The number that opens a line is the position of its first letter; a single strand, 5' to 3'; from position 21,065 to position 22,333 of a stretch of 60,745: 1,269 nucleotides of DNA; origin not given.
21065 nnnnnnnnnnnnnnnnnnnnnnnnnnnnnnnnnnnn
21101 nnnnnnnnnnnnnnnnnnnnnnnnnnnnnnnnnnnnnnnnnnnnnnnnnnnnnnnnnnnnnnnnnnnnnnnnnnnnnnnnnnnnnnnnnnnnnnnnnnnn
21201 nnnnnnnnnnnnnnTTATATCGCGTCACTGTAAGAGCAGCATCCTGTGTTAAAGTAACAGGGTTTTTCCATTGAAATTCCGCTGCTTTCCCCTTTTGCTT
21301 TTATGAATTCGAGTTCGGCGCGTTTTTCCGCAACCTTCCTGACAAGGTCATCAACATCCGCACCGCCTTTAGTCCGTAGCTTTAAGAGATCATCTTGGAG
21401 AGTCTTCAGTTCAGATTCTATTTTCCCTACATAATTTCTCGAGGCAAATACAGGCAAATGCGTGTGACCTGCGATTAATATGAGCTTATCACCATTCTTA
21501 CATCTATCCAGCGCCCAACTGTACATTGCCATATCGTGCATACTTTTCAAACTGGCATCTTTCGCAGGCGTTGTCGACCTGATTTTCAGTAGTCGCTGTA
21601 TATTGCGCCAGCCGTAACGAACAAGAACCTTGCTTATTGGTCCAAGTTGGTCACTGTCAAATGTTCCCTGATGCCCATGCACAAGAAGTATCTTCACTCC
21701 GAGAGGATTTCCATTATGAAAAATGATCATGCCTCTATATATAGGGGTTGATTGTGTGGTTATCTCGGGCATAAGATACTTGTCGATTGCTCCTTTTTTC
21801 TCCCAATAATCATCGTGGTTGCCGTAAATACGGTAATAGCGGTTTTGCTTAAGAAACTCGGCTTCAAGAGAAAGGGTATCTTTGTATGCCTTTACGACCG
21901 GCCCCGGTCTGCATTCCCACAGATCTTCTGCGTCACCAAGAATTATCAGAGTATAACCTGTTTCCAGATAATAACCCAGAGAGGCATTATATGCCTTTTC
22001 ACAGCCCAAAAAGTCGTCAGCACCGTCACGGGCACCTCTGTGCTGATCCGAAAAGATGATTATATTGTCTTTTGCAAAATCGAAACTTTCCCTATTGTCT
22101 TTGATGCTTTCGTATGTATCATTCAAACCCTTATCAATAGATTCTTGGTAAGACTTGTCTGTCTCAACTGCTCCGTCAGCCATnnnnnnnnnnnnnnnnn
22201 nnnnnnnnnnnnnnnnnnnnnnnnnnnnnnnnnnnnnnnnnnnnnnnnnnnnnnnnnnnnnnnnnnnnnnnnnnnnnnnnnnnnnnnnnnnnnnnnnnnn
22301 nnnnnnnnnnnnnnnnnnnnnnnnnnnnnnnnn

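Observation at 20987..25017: AT-rich 4-kb insert splitting hypD from hypE: metallophosphoesterase + membrane pentapeptide-repeat protein + membrane hypotheticals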

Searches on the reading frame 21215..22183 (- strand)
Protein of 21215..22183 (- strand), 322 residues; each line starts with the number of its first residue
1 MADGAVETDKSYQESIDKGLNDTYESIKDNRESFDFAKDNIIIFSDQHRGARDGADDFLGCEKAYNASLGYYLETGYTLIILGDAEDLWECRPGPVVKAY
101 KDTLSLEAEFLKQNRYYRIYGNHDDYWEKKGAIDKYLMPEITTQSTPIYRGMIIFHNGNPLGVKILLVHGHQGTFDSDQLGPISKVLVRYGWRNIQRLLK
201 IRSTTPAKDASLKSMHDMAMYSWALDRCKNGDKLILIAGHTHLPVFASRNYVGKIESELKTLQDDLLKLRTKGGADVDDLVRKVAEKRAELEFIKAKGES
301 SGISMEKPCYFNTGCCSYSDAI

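Call 5: search_protein_families(library=pfam, proteins=[window:21215-22183:-], max_evalue=0.01)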
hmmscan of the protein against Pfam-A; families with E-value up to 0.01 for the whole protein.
window:21215-22183:- (322 aa): 1 family
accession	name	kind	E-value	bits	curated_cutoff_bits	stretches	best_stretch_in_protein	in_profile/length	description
PF00149.33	Metallophos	-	9.9e-07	29.8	21.5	1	41-243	3-190/191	Calcineurin-like phosphoesterase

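Call 6: search_protein_families(library=padloc, proteins=[window:21215-22183:-], max_evalue=0.1)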
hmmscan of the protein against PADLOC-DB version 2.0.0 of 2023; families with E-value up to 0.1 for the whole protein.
window:21215-22183:- (322 aa): 0 families

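Call 7: search_protein_families(library=ncbifam, proteins=[window:21215-22183:-], max_evalue=0.01)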
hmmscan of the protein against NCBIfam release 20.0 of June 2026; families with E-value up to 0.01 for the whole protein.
window:21215-22183:- (322 aa): 0 families

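Call 8: find_encoding_contigs(protein=window:21215-22183:-, flank=10000, max_places=6)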
Protein window:21215-22183:- (322 aa): 6 contigs read that carry it; 3 places shown.
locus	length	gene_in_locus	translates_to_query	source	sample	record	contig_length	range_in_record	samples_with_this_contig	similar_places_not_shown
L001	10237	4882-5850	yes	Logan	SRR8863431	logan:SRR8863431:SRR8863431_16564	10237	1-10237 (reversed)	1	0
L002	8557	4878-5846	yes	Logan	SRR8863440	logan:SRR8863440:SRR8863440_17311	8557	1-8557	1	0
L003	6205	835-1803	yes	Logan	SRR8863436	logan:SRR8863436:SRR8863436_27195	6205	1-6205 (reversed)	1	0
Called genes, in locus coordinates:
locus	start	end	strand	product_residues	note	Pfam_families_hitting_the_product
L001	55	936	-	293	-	PF01734:Patatin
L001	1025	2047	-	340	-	PF00586:AIRS, PF02769:AIRS_C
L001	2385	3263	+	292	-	-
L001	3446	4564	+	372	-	PF13576:Pentapeptide_3 (faint), PF00805:Pentapeptide (weak), PF13599:Pentapeptide_4, PF00805:Pentapeptide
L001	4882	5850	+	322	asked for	PF00149:Metallophos (weak)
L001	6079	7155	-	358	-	PF01924:HypD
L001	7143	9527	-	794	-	PF00708:Acylphosphatase, PF07503:zf-HYPF, PF01300:Sua5_yciO_yrdC, PF17788:HypF_C, PF22521:HypF_C_2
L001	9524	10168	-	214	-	PF02492:cobW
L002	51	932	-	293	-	PF01734:Patatin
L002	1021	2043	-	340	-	PF00586:AIRS, PF02769:AIRS_C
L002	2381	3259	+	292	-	-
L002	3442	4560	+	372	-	PF13576:Pentapeptide_3 (faint), PF00805:Pentapeptide (weak), PF13599:Pentapeptide_4, PF00805:Pentapeptide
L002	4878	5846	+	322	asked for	PF00149:Metallophos (weak)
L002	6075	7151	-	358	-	PF01924:HypD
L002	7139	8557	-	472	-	?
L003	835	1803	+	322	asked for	PF00149:Metallophos (weak)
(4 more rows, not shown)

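Call 11: find_homologous_proteins(query=window:21215-22183:-)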
Query window:21215-22183:- (322 aa): 1723 proteins with E <= 0.001 among 2557 candidates; the best 120 are listed.
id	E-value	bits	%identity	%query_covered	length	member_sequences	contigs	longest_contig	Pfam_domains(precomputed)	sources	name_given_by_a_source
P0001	9.7e-219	743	100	100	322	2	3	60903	PF00149.34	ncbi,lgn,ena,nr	ncbi:MAG: hypothetical protein FD156_1895 [Nitrospirae bacterium]|nr:MAG: hypothetical protein FD156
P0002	5.2e-185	632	83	100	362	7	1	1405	PF00149.34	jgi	jgi:UDP-2,3-diacylglucosamine pyrophosphatase LpxH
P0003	4.0e-183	626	83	100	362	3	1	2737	PF00149.34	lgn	-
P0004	1.7e-160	552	74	99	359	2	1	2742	PF00149.34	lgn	-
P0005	2.4e-151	522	72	100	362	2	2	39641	PF00149.34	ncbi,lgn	ncbi:MAG: metallophosphoesterase [Nitrospirota bacterium]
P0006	2.4e-142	492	66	100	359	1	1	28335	PF00149.34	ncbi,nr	ncbi:MAG: metallophosphoesterase [Nitrospirae bacterium]|nr:metallophosphoesterase [Nitrospirota bac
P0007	1.6e-111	391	55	96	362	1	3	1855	-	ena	-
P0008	3.2e-103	363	55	97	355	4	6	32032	PF00149.34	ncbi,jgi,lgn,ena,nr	ncbi:MAG TPA: metallophosphoesterase [Nitrospiraceae bacterium]|nr:MAG: hypothetical protein A2Z82_0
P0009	1.7e-101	358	51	97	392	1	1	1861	PF00149.34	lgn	-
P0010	1.0e-97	345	49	98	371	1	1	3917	PF00149.34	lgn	-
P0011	1.2e-96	342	52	97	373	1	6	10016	PF00149.34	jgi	jgi:predicted phosphodiesterase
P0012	1.3e-96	342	50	99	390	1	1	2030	PF00149.34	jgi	jgi:predicted phosphodiesterase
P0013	8.3e-96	339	50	98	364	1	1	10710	PF00149.34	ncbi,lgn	-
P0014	8.4e-96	339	49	100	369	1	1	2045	-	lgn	-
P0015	1.7e-95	338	52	99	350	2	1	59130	PF00149.34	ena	-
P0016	6.7e-95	336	53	98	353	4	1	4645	PF00149.34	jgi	jgi:UDP-2,3-diacylglucosamine pyrophosphatase LpxH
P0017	1.4e-94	335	50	97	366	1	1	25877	PF00149.34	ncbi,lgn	-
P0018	1.1e-93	332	52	97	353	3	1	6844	PF00149.34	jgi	jgi:UDP-2,3-diacylglucosamine pyrophosphatase LpxH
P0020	6.1e-92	326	50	97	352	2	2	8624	PF00149.34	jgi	jgi:predicted phosphodiesterase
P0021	1.3e-91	325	52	96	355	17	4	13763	PF00149.34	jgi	jgi:predicted phosphodiesterase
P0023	3.5e-91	324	49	98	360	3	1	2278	PF00149.34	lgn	-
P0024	6.7e-91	323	48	96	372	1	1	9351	PF00149.34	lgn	-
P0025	1.0e-90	322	51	99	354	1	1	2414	PF00149.34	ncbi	-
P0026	1.4e-90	322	52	98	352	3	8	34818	PF00149.34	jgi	jgi:UDP-2,3-diacylglucosamine pyrophosphatase LpxH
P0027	1.8e-90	322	51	97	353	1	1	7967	PF00149.34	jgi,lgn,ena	-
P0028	2.0e-90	321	51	100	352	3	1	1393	PF00149.34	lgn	-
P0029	2.1e-90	321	49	95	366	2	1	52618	PF00149.34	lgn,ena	-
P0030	3.2e-90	321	51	97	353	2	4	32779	PF00149.34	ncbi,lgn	-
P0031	8.7e-90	319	52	96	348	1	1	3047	PF00149.34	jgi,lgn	jgi:predicted phosphodiesterase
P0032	1.1e-89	319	51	97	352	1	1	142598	PF00149.34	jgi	jgi:UDP-2,3-diacylglucosamine pyrophosphatase LpxH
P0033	1.6e-89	318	50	97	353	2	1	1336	PF00149.34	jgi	jgi:predicted phosphodiesterase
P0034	2.2e-89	318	51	96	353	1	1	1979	PF00149.34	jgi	jgi:predicted phosphodiesterase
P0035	2.2e-89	318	51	100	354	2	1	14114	PF00149.34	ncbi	-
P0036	2.7e-89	318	51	98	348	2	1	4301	PF00149.34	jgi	jgi:predicted phosphodiesterase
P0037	2.8e-89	318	47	97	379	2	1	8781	PF00149.34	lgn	-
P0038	3.8e-89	317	50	100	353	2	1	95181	PF00149.34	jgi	jgi:predicted phosphodiesterase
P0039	1.6e-88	315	55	87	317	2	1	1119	PF00149.34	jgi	jgi:UDP-2,3-diacylglucosamine pyrophosphatase LpxH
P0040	9.6e-88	313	48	97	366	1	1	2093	PF00149.34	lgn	-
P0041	4.6e-87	310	50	97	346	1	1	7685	PF00149.34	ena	-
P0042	6.0e-87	310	51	96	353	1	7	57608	PF00149.34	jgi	jgi:predicted phosphodiesterase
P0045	4.0e-86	307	50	97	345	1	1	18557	PF00149.34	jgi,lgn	-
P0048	1.0e-85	306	50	97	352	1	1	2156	PF00149.34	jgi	jgi:UDP-2,3-diacylglucosamine pyrophosphatase LpxH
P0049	1.1e-85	306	51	96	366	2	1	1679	PF00149.34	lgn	-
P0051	1.1e-85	306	50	89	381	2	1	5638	PF12850.13,PF00149.34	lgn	-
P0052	2.0e-85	305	49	97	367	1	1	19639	PF00149.34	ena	-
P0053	2.3e-85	305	49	89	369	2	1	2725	PF00149.34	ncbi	-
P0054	2.3e-85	305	50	97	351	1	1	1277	PF00149.34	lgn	-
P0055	4.3e-85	304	49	97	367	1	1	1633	PF00149.34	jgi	jgi:predicted phosphodiesterase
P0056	5.9e-85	303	50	98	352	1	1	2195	PF00149.34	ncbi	-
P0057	4.3e-84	301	48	97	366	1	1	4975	PF00149.34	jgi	jgi:predicted phosphodiesterase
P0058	4.5e-84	301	54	78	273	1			PF00149.34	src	-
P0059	1.0e-83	299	52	87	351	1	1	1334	PF00149.34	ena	-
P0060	1.3e-83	299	49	95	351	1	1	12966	PF00149.34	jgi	jgi:metallophosphoesterase superfamily enzyme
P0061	2.1e-83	298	47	98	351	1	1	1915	PF00149.34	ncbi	-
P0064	4.1e-83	297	49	99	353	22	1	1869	PF00149.34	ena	-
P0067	5.9e-83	297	46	95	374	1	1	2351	PF00149.34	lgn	-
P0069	6.7e-83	297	50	96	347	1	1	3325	PF00149.34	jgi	jgi:predicted phosphodiesterase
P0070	9.8e-83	296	49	95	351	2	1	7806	PF00149.34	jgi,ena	-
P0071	1.0e-82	296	48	96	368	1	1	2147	PF00149.34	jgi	jgi:predicted phosphodiesterase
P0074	4.4e-82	294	46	97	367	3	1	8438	PF00149.34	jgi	jgi:predicted phosphodiesterase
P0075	9.9e-82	293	47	95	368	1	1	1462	PF00149.34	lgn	-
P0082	4.4e-81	291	47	98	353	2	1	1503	PF00149.34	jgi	jgi:Calcineurin-like phosphoesterase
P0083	6.9e-81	290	47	97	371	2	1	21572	PF00149.34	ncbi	ncbi:MAG TPA: metallophosphoesterase [Longimicrobiales bacterium]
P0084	1.5e-80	289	45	96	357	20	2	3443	PF00149.34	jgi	-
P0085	2.2e-80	288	47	97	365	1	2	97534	PF12850.13,PF00149.34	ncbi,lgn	-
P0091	4.5e-80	287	46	96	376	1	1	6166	PF12850.13,PF00149.34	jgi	jgi:predicted phosphodiesterase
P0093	2.5e-79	285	45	96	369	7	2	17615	PF00149.34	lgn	-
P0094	4.6e-79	284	45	97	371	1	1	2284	PF00149.34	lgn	-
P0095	6.0e-79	284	45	97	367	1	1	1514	PF00149.34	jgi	jgi:UDP-2,3-diacylglucosamine pyrophosphatase LpxH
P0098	1.2e-78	283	46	97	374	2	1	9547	PF00149.34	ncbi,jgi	-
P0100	2.1e-78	282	46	96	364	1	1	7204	PF00149.34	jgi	jgi:UDP-2,3-diacylglucosamine pyrophosphatase LpxH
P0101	2.5e-78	282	47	98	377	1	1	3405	PF00149.34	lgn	-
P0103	2.6e-78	282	43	100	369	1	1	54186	PF00149.34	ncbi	-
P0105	4.1e-78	281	44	95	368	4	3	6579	PF00149.34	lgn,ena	-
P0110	6.0e-78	280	47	97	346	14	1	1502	PF00149.34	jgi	-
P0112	6.6e-78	280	45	96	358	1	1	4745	PF00149.34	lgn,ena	-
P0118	1.0e-77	280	43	99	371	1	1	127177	PF00149.34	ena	-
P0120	1.2e-77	279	44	99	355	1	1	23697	PF00149.34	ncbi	-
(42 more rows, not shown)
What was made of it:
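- The named nearest phosphoesterase relatives are Nitrospirota (call 11).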

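Call 21: find_encoding_contigs(protein=P0005, flank=8000, max_places=3)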
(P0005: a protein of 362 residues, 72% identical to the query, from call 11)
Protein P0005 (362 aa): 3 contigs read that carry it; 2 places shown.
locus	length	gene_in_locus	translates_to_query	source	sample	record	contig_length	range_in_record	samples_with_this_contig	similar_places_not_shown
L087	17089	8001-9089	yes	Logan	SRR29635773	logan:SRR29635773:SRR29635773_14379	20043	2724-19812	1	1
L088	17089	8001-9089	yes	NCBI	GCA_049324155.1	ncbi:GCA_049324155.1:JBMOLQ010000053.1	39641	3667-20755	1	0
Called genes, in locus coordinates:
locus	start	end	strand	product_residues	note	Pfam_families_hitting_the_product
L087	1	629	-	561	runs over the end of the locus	PF01807:Zn_ribbon_DnaG, PF08275:DNAG_N, PF01751:Toprim, PF13155:Toprim_2, PF13662:Toprim_4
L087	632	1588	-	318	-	PF01784:DUF34_NIF3 (faint)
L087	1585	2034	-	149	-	PF09424:YqeY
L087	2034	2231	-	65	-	PF01165:Ribosomal_S21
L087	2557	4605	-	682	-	PF13491:FtsK_4TM, PF17854:FtsK_alpha, PF01580:FtsK_SpoIIIE, PF09397:FtsK_gamma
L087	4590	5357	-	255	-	PF02673:BacA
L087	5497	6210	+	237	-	-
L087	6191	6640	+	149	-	-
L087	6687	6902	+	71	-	-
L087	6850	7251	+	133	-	-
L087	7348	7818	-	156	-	PF00872:Transposase_mut (weak)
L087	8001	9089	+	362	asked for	PF00149:Metallophos (weak)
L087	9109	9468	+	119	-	-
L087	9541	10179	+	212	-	PF04909:Amidohydro_2 (weak)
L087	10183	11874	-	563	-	PF00753:Lactamase_B, PF12706:Lactamase_B_2, PF22505:RNase_J_b_CASP, PF07521:RMMBL, PF17770:RNase_J_C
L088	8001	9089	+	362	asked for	PF00149:Metallophos (weak)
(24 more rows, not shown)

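Call 22: find_encoding_contigs(protein=P0006, flank=8000, max_places=3)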
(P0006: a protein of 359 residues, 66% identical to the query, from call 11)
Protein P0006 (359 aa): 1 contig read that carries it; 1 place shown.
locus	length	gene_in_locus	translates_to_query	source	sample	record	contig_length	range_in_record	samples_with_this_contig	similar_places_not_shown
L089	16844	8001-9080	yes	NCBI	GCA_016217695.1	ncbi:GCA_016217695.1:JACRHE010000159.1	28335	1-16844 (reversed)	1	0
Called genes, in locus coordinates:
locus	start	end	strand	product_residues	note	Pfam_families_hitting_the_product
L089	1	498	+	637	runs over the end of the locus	PF00012:HSP70, PF06723:MreB_Mbl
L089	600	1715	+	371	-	PF00226:DnaJ, PF01556:DnaJ_C, PF00684:DnaJ_CXXCXGXG, PF27439:DnaJ_C_2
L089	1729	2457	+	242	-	PF20260:PUA_4, PF04452:Methyltrans_RNA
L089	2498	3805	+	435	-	PF01595:CNNM, PF00571:CBS, PF03471:CorC_HlyC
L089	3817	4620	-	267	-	PF02548:Pantoate_transf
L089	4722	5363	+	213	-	PF10063:DUF2301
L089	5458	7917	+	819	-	-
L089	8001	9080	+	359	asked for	PF00149:Metallophos (weak)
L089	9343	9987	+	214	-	-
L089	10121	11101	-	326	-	PF02219:MTHFR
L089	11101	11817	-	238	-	PF12225:DUF5981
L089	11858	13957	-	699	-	PF00037:Fer4 (faint), PF14691:Fer4_20, PF00070:Pyr_redox (faint), PF01593:Amino_oxidase (faint), PF07992:Pyr_redox_2, PF13450:NAD_binding_8, PF13738:Pyr_redox_3, PF02662:FlpD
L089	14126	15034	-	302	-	PF00763:THF_DHG_CYH, PF02882:THF_DHG_CYH_C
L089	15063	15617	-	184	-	PF01227:GTP_cyclohydroI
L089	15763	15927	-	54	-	-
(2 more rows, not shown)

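Call 23: find_encoding_contigs(protein=P0008, flank=8000, max_places=3)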
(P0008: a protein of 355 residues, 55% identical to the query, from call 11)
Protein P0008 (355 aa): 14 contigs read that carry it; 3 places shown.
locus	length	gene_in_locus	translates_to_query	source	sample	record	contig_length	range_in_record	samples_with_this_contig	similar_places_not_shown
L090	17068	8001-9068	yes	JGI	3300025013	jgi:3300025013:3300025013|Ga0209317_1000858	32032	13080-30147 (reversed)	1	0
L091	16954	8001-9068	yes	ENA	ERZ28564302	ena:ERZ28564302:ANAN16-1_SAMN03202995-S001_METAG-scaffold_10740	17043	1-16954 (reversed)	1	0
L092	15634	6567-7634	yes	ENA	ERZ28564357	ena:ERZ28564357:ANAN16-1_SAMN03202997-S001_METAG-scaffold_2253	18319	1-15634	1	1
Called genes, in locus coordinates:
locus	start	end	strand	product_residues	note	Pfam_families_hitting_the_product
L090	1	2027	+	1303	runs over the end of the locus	?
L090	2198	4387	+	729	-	PF03412:Peptidase_C39, PF00664:ABC_membrane, PF00005:ABC_tran, PF02463:SMC_N (faint)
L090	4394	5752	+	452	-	PF25917:BSH_RND, PF25984:BSH_YknX (weak), PF25994:HH_AprE, PF26002:Beta-barrel_AprE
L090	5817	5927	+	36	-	-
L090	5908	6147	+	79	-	PF00196:GerE, PF04545:Sigma70_r4 (weak)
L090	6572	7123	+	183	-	-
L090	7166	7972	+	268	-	PF26164:Bact_GSDM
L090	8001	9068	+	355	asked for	PF00149:Metallophos (faint)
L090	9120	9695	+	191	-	PF05708:Peptidase_C92 (faint)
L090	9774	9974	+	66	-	PF01197:Ribosomal_L31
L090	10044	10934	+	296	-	PF07136:DUF1385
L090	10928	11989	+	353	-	PF03462:PCRF, PF00472:RF-1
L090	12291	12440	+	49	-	PF02410:RsfS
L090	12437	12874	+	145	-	PF02590:SPOUT_MTase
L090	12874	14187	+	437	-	PF09976:TPR_21 (faint), PF14561:TPR_20 (faint), PF20308:TPR-S (faint), PF25062:ARM_TT21_N (weak), PF13432:TPR_16 (weak), PF13432:TPR_16 (weak), PF14559:TPR_19 (weak), PF18073:Zn_ribbon_LapB (weak), +17 more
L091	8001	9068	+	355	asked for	PF00149:Metallophos (faint)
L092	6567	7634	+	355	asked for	PF00149:Metallophos (faint)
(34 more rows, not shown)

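Call 28: find_encoding_contigs(protein=P0003, flank=8000, max_places=3)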
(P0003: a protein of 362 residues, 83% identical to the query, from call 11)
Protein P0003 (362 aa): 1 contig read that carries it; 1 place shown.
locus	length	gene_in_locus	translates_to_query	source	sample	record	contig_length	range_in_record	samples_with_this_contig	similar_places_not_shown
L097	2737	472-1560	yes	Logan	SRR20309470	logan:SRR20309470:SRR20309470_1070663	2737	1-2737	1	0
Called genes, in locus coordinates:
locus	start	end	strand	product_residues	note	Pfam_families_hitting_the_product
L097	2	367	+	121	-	?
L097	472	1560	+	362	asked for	PF00149:Metallophos (weak)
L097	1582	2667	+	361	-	PF04909:Amidohydro_2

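Call 34: search_solved_structures(query=A2, max_evalue=0.01, show_alignments=1)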
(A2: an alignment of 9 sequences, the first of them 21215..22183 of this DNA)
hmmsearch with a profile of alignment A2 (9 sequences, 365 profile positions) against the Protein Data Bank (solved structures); distinct sequences matched with E-value up to 0.01: 0.

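Call 53: predict_structure(alignment_id=A4)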
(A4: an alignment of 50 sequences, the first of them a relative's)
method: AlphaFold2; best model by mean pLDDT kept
length: 362 residues; sequences in the alignment: 50
mean_pLDDT: 86.3   pTM: 0.88
mean pLDDT of the five models: 86.3, 84.6, 83.5, 82.4, 81.6
residues with pLDDT >= 90: 196; 70-90: 129; 50-70: 30; < 50: 7
segments of 3 or more residues with pLDDT < 50: 1-3, 175-177
pLDDT, mean of each block of 10 residues (from residue 1): 66 92 91 94 85 73 94 98 79 85 93 93 80 83 85 88 89 55 78 83 60 86 94 90 87 93 97 94 97 84 87 76 93 96 95 94 91
secondary structure, 60 per line:
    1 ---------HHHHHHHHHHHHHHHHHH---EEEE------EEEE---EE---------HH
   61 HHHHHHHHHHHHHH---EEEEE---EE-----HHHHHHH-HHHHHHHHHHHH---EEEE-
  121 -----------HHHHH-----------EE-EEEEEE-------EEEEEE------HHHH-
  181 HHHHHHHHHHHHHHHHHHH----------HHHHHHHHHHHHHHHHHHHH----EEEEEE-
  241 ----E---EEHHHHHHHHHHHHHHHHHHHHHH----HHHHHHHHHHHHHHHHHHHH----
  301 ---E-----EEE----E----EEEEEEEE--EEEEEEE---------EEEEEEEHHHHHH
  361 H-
elements in order: H10-27 E31-34 E41-44 H59-74 E78-82 H93-99 H101-112 E116-119 H132-136 E151-156 E164-169 H176-179 H181-199 H210-229 E234-239 H251-272 H277-296 E310-312 E322-329 E332-338 E348-354 H355-361
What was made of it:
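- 21096..22183 (-): Metallophosphoesterase gene carrying a 1-nt deletion between 21223 and 21224. The annotated ORF is 21215-22183 (322 aa); restoring one G gives 362 aa. The AF2 model shows that the lost residues 322-361 form three strands and a helix at pLDDT >90 (call 53).
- It removes residues that form core strands in the AF2 model (call 53).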

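Call 55: fold_search(model_id=the predicted structure, library=pdb)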
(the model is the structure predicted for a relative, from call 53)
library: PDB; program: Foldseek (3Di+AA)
matches with E <= 10: 547; with E <= 0.001: 6
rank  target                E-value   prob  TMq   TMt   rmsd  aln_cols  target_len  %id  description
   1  7ov8_A                1.0e-04  1.00  0.40  0.46  13.2       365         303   13  Crystal structure of pig purple acid phosphatase in complex with 4-(2-hydroxyethyl)-1-piperazineethanesulfonic acid (H (released 2022-03-23)
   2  1ute_A                1.5e-04  1.00  0.40  0.47  11.0       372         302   11  PIG PURPLE ACID PHOSPHATASE COMPLEXED WITH PHOSPHATE (released 1999-10-01)
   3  5uq6                  2.2e-04  1.00  0.37  0.42  14.0       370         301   13  PIG PURPLE ACID PHOSPHATASE COMPLEXED WITH PHOSPHATE IN TWO COORDINATION MODES ALONG WITH A BRIDGING HYDROXIDE ION (released 2017-05-24)
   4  1qhw_A                2.2e-04  1.00  0.35  0.40  11.2       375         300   12  PURPLE ACID PHOSPHATASE FROM RAT BONE (released 1999-09-15)
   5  7ov2_A                2.6e-04  1.00  0.40  0.46   9.1       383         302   11  Crystal structure of pig purple acid phosphatase in complex with L-glutamine, (poly)ethylene glycol fragments and glyc (released 2022-01-12)
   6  1war                  4.5e-04  0.99  0.35  0.39  12.0       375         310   12  Recombinant Human Purple Acid Phosphatase expressed in Pichia Pastoris (released 2005-07-06)
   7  2bq8                  1.0e-03  0.98  0.35  0.40  11.4       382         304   11  Crystal structure of human purple acid phosphatase with an inhibitory conformation of the repression loop (released 2005-10-24)
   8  4fbk_A                4.3e-03  0.75  0.21  0.19  12.2       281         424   14  Crystal structure of a covalently fused Nbs1-Mre11 complex with one manganese ion per active site (released 2012-06-20)
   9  4fbw_A                5.4e-03  0.92  0.25  0.24  12.9       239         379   15  Crystal structure of an unfused Mre11-Nbs1 complex with two manganese ions per active site (released 2012-06-20)
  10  4fbk_B                6.0e-03  0.69  0.22  0.20  12.3       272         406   14  Crystal structure of a covalently fused Nbs1-Mre11 complex with one manganese ion per active site (released 2012-06-20)
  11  6xs7_A                8.0e-03  0.99  0.33  0.57   6.5       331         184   12  Crystal structure of human Vps29 complexed with RaPID-derived cyclic peptide RT-D2 (released 2021-07-14)
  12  8fud_A                8.4e-03  0.99  0.32  0.55   6.8       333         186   11  Crystal structure of Vps29 in complex with Chaetomium thermophilum Vps5 (71 to 80) (released 2024-07-24)
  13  4lty_C                9.4e-03  0.75  0.30  0.33  10.7       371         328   12  Crystal Structure of E.coli SbcD at 1.8 A Resolution (released 2014-02-26)
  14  4fbw_B                1.1e-02  0.94  0.24  0.22   8.7       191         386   16  Crystal structure of an unfused Mre11-Nbs1 complex with two manganese ions per active site (released 2012-06-20)
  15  1qfc                  1.1e-02  0.91  0.37  0.45  12.6       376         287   14  STRUCTURE OF RAT PURPLE ACID PHOSPHATASE (released 2000-04-10)
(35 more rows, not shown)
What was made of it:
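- Closest known: Calcineurin-like metallophosphoesterase superfamily. Same: The predicted fold matches purple acid phosphatase, Mre11/SbcD and Vps29 (call 55).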
